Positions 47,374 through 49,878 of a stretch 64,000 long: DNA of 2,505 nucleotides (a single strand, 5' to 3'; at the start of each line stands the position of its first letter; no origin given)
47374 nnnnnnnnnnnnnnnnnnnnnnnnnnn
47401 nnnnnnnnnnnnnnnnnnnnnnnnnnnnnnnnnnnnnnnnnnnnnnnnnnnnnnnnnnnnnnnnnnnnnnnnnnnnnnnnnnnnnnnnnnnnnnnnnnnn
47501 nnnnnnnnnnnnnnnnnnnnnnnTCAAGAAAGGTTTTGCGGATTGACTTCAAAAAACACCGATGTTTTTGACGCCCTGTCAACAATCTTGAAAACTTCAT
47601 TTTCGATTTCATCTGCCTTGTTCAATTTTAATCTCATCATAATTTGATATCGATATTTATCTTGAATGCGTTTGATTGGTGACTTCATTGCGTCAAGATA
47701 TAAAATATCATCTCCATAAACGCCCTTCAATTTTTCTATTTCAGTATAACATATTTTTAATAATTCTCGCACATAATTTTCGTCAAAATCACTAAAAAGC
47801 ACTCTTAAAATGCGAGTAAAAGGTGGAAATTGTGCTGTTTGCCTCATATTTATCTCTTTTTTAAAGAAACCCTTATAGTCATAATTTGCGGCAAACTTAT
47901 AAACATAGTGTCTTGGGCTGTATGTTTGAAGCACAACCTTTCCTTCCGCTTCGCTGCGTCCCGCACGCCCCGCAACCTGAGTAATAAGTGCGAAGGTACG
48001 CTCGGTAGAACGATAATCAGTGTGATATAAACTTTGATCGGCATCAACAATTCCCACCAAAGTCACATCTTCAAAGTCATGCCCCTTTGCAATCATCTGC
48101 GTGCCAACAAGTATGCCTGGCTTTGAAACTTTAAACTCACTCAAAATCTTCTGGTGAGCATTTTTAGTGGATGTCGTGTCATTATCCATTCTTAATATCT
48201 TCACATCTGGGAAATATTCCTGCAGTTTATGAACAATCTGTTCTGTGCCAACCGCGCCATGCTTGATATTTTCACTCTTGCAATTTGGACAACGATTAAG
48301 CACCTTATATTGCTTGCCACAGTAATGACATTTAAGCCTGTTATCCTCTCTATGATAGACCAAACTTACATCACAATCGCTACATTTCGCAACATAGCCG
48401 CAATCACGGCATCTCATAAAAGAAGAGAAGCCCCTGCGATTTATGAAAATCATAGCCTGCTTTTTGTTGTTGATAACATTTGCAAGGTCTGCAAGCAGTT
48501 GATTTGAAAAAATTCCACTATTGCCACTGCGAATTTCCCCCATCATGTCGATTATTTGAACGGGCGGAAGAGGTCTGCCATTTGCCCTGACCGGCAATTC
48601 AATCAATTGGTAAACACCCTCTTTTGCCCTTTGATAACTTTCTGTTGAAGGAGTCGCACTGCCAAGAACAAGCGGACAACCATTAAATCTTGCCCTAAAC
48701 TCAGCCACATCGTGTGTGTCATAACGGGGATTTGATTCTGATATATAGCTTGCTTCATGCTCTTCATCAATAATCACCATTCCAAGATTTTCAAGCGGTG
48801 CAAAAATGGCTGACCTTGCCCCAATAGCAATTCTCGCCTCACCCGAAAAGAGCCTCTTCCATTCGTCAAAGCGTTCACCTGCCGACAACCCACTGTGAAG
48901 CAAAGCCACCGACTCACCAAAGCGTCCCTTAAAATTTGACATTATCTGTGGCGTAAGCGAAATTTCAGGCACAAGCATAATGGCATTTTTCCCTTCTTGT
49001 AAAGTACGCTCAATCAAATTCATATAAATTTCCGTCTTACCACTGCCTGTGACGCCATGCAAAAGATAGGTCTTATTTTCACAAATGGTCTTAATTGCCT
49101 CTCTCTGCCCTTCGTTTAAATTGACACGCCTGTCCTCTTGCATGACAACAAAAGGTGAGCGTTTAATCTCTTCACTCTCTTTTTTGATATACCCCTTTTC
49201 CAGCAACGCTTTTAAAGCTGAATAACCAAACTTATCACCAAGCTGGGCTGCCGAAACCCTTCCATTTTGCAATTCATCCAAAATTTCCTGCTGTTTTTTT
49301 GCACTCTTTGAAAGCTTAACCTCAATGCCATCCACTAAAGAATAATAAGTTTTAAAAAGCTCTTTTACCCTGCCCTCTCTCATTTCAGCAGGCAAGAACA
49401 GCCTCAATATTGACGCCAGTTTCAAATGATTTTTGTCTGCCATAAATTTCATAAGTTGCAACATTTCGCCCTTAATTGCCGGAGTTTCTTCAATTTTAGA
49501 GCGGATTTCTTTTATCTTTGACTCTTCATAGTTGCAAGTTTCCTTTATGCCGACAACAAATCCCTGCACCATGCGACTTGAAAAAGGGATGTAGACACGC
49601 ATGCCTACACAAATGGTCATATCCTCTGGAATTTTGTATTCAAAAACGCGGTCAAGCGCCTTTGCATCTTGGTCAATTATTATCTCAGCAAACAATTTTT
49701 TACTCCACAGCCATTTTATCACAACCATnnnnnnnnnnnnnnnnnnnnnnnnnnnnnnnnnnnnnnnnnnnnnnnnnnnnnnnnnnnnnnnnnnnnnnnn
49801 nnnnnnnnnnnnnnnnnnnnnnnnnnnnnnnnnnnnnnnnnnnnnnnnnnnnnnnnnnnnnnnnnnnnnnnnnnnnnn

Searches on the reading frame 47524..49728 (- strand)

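Call 5: search_protein_families(library=pfam, proteins=[window:47524-49728:-])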
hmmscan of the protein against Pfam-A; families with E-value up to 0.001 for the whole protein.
window:47524-49728:- (734 aa): 9 families
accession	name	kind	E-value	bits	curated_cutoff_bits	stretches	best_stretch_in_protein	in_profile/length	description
PF17764.6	PriA_3primeBD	-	1.6e-23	82.8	22.7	1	16-113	2-96/96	3'DNA-binding domain (3'BD)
PF00270.35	DEAD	-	7.8e-22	78.2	26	1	206-365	2-164/167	DEAD/DEAH box helicase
PF04851.21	ResIII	-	4.4e-17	62.9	22.5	1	202-329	2-140/164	Type III restriction enzyme, res subunit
PF00271.37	Helicase_C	-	8.2e-12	45.8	23.5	1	499-592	31-109/110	Helicase conserved C-terminal domain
PF18074.6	PriA_C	-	3.9e-10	40.9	26.9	1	636-730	1-95/95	Primosomal protein N C-terminal domain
PF18319.7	Zn_ribbon_PriA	-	4.3e-10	39.8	26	1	449-473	1-25/27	PriA DNA helicase Cys-rich region (CRR) domain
PF13245.12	AAA_19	-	7.3e-05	23.4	25.1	1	208-323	1-99/134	AAA domain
PF13604.12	AAA_30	-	8.7e-05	22.8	27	1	204-257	2-57/191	AAA domain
PF07191.17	Zn_ribbon_6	-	0.00042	20.7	25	1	448-486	2-38/67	Double zinc ribbon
